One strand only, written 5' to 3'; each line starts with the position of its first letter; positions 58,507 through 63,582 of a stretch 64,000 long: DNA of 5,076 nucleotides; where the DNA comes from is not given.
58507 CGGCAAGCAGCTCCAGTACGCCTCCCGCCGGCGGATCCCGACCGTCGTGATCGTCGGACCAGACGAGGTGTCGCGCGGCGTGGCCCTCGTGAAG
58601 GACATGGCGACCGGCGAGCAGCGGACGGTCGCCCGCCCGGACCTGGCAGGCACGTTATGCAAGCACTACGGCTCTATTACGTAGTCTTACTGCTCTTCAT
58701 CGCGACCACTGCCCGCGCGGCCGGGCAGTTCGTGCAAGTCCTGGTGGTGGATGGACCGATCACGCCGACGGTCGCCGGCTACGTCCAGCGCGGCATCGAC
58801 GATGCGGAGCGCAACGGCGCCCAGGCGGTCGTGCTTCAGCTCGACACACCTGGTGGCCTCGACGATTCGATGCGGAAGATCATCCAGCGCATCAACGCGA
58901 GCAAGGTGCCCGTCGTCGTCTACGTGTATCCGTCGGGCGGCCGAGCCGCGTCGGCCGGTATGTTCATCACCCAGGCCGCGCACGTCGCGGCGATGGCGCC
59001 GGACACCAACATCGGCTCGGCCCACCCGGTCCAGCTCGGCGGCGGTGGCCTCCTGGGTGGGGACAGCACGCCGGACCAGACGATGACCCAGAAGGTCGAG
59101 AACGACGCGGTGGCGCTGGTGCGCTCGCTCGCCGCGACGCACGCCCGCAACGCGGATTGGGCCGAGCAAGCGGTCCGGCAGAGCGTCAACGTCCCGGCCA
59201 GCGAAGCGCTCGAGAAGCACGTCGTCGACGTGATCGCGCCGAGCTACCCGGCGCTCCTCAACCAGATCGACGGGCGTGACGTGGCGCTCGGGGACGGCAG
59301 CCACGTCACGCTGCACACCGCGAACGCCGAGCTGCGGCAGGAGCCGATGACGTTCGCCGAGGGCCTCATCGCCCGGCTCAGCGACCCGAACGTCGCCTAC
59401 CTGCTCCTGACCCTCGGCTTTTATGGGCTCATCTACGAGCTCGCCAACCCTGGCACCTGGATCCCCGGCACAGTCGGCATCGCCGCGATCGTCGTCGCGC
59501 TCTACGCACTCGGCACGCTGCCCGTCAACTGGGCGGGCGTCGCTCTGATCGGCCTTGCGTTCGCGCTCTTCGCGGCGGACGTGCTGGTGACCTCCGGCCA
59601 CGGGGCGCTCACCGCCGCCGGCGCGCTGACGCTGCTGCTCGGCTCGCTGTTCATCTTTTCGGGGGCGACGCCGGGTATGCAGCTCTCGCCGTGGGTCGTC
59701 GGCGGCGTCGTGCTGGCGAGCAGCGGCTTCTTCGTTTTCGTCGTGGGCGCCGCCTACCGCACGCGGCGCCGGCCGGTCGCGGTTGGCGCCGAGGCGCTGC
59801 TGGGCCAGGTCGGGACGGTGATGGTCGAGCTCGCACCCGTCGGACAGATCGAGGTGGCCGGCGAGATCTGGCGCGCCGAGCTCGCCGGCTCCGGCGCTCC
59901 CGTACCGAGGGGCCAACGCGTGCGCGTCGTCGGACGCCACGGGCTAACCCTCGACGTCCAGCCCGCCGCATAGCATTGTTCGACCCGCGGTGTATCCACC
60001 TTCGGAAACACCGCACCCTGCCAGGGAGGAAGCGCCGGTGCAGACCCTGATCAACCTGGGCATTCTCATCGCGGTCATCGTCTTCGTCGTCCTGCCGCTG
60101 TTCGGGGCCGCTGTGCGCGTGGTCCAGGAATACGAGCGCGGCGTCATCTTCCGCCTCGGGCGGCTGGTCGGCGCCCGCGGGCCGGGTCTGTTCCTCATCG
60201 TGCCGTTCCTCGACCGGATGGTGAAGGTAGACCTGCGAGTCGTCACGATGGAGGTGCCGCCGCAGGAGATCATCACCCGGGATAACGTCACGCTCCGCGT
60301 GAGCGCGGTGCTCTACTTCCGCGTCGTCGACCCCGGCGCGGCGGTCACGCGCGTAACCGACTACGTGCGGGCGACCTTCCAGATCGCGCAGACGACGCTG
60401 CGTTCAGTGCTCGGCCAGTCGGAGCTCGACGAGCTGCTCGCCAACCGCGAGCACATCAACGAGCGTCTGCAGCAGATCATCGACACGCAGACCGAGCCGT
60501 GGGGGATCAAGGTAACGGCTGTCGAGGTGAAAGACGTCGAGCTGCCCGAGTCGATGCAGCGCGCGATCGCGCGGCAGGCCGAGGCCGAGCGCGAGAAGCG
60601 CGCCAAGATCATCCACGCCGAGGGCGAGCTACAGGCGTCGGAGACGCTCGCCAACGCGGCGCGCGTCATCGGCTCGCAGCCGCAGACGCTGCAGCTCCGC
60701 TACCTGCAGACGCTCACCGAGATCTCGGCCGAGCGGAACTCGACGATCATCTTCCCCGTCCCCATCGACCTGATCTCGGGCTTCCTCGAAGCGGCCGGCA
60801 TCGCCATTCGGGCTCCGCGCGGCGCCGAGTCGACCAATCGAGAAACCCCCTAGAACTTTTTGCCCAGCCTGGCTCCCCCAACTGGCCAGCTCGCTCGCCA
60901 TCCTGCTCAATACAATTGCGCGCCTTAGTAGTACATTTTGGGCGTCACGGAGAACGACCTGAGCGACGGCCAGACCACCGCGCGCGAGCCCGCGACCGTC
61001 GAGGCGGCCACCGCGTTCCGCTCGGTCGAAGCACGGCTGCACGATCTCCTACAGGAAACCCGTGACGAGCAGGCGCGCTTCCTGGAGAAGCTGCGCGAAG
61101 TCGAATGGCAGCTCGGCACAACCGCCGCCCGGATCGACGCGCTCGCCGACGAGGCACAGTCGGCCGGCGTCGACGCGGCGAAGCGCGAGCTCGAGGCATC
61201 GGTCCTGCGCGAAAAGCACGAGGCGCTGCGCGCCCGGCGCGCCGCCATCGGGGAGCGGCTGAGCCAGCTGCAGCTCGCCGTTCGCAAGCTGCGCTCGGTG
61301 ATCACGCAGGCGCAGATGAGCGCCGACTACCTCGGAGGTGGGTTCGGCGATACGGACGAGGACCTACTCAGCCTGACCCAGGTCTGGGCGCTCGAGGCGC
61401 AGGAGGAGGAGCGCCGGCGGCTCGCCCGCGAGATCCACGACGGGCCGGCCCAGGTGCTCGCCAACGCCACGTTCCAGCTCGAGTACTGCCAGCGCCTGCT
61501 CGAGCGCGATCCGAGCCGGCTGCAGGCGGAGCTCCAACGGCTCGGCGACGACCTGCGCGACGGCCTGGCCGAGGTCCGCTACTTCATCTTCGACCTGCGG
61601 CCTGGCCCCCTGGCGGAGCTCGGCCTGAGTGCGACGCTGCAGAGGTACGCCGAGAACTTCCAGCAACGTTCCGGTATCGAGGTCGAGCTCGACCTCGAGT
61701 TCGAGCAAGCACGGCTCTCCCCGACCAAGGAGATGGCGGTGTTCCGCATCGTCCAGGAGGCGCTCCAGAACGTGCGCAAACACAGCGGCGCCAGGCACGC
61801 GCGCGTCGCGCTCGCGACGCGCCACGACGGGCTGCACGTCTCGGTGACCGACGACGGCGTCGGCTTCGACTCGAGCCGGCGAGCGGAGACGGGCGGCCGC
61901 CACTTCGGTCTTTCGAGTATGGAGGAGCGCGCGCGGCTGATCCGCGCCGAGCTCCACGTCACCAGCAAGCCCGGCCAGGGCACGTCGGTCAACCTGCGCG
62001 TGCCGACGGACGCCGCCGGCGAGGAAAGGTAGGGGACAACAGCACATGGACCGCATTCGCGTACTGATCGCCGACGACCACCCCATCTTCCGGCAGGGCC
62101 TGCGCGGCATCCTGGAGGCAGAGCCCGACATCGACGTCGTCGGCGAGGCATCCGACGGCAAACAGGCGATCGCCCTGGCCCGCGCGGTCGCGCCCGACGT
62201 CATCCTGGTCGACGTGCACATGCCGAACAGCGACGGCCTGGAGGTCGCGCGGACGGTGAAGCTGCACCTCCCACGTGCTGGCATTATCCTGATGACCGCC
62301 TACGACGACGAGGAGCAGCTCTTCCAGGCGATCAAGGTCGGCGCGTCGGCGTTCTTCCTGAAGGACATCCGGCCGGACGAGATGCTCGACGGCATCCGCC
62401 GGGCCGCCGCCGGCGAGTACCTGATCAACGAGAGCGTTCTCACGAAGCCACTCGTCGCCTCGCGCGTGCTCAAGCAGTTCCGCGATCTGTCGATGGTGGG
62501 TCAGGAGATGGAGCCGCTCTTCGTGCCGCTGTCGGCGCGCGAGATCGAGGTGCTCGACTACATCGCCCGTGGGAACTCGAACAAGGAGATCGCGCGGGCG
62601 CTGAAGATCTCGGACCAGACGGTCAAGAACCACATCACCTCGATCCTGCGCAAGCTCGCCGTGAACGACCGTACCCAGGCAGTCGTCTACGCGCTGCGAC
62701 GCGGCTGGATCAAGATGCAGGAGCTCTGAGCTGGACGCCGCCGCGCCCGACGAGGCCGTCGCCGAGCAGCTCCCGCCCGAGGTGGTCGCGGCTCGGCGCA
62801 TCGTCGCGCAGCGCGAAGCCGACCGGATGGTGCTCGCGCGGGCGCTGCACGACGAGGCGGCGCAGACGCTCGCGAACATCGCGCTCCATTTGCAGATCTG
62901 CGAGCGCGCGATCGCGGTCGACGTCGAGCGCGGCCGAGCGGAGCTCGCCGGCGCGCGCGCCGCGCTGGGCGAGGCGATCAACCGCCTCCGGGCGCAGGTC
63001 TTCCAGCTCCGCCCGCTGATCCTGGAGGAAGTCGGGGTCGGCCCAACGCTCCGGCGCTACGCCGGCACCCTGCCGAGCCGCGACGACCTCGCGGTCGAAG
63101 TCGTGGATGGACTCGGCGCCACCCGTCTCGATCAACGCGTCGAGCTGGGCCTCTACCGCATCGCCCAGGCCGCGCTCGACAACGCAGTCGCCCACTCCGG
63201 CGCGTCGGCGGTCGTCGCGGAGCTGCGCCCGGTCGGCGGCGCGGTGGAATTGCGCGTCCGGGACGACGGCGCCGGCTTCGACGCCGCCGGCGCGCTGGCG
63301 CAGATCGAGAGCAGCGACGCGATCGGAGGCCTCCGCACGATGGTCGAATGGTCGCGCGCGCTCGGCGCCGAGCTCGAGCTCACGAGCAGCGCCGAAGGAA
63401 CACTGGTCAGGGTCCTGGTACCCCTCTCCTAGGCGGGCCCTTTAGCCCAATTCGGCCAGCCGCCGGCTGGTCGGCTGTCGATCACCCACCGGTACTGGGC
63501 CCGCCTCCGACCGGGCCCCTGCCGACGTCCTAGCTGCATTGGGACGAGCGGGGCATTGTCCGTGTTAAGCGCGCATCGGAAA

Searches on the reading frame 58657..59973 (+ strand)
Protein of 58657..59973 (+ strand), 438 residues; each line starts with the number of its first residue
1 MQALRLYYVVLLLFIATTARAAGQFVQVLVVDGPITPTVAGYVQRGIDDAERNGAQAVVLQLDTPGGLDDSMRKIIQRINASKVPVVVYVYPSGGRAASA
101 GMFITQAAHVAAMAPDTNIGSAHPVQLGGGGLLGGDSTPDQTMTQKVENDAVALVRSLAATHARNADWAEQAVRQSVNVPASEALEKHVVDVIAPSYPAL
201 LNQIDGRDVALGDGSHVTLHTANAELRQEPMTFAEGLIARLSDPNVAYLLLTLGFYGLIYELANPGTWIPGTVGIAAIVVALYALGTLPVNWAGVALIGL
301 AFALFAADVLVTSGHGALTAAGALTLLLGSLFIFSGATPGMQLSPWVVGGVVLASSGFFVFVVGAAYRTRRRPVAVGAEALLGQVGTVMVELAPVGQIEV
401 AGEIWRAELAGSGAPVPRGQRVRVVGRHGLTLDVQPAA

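Call 28: search_protein_families(library=pfam, proteins=[window:58657-59973:+], max_evalue=0.000001)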
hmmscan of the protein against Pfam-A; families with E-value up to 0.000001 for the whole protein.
window:58657-59973:+ (438 aa): 3 families
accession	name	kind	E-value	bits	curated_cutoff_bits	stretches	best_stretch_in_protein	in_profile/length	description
PF24961.1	NfeD_membrane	-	3.7e-23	82.3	26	1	245-362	1-116/119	NfeD integral membrane domain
PF25145.1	NfeD1b_N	-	9e-19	68.2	40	1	26-187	2-149/189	NfeD1b, N-terminal domain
PF01957.25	NfeD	-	1.5e-14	54.3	29.1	1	378-436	1-57/57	NfeD-like C-terminal, partner-binding domain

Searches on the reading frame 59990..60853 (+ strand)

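Call 28: search_protein_families(library=pfam, proteins=[window:59990-60853:+], max_evalue=0.000001)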
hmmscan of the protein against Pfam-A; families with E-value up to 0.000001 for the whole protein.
window:59990-60853:+ (287 aa): 1 family
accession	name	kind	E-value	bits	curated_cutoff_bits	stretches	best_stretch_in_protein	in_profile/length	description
PF01145.31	Band_7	-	2.5e-42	145.4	23.6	1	44-213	2-175/176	SPFH domain / Band 7 family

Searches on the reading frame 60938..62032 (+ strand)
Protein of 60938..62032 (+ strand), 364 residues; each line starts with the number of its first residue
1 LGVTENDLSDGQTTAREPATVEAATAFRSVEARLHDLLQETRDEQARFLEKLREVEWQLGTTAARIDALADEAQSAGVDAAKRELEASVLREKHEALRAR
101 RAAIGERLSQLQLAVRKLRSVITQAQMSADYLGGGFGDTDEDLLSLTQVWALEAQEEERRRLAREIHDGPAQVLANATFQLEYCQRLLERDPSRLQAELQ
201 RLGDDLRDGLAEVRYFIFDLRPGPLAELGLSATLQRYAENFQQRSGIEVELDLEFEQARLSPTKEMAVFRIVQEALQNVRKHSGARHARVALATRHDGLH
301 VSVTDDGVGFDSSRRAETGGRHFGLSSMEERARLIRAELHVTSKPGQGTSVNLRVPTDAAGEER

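Call 39: search_protein_families(library=pfam, proteins=[window:60938-62032:+], max_evalue=0.00001)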
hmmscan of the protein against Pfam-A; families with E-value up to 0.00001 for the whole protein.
window:60938-62032:+ (364 aa): 2 families
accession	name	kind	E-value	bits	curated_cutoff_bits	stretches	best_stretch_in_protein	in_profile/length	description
PF07730.19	HisKA_3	-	8.9e-18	65.1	24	1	158-224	1-67/68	Histidine kinase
PF02518.31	HATPase_c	-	1.3e-14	55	26.4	1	264-357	2-109/111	Histidine kinase-, DNA gyrase B-, and HSP90-like ATPase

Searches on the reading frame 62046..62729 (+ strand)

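Call 39: search_protein_families(library=pfam, proteins=[window:62046-62729:+], max_evalue=0.00001)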
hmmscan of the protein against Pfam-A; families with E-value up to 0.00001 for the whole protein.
window:62046-62729:+ (227 aa): 2 families
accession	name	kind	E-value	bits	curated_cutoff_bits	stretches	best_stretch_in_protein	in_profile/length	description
PF00072.30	Response_reg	-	2.6e-27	95.6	30.2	1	6-117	1-110/111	Response regulator receiver domain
PF00196.25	GerE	-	2e-22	79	23.5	1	161-216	2-57/57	Bacterial regulatory proteins, luxR family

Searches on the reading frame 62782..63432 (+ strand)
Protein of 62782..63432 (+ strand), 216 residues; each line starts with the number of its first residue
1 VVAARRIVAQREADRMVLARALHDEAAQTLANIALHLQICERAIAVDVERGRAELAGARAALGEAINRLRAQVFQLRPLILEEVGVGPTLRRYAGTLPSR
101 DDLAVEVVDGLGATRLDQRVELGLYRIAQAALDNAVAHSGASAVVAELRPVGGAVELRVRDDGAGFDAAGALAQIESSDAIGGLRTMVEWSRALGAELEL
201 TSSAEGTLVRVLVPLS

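Call 39: search_protein_families(library=pfam, proteins=[window:62782-63432:+], max_evalue=0.00001)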
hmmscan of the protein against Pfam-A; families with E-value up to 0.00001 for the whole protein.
window:62782-63432:+ (216 aa): 2 families
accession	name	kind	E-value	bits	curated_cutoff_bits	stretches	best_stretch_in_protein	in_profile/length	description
PF07730.19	HisKA_3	-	3.1e-11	44.1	24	1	15-79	2-66/68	Histidine kinase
PF02518.31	HATPase_c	-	1.8e-07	32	26.4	1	121-215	3-109/111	Histidine kinase-, DNA gyrase B-, and HSP90-like ATPase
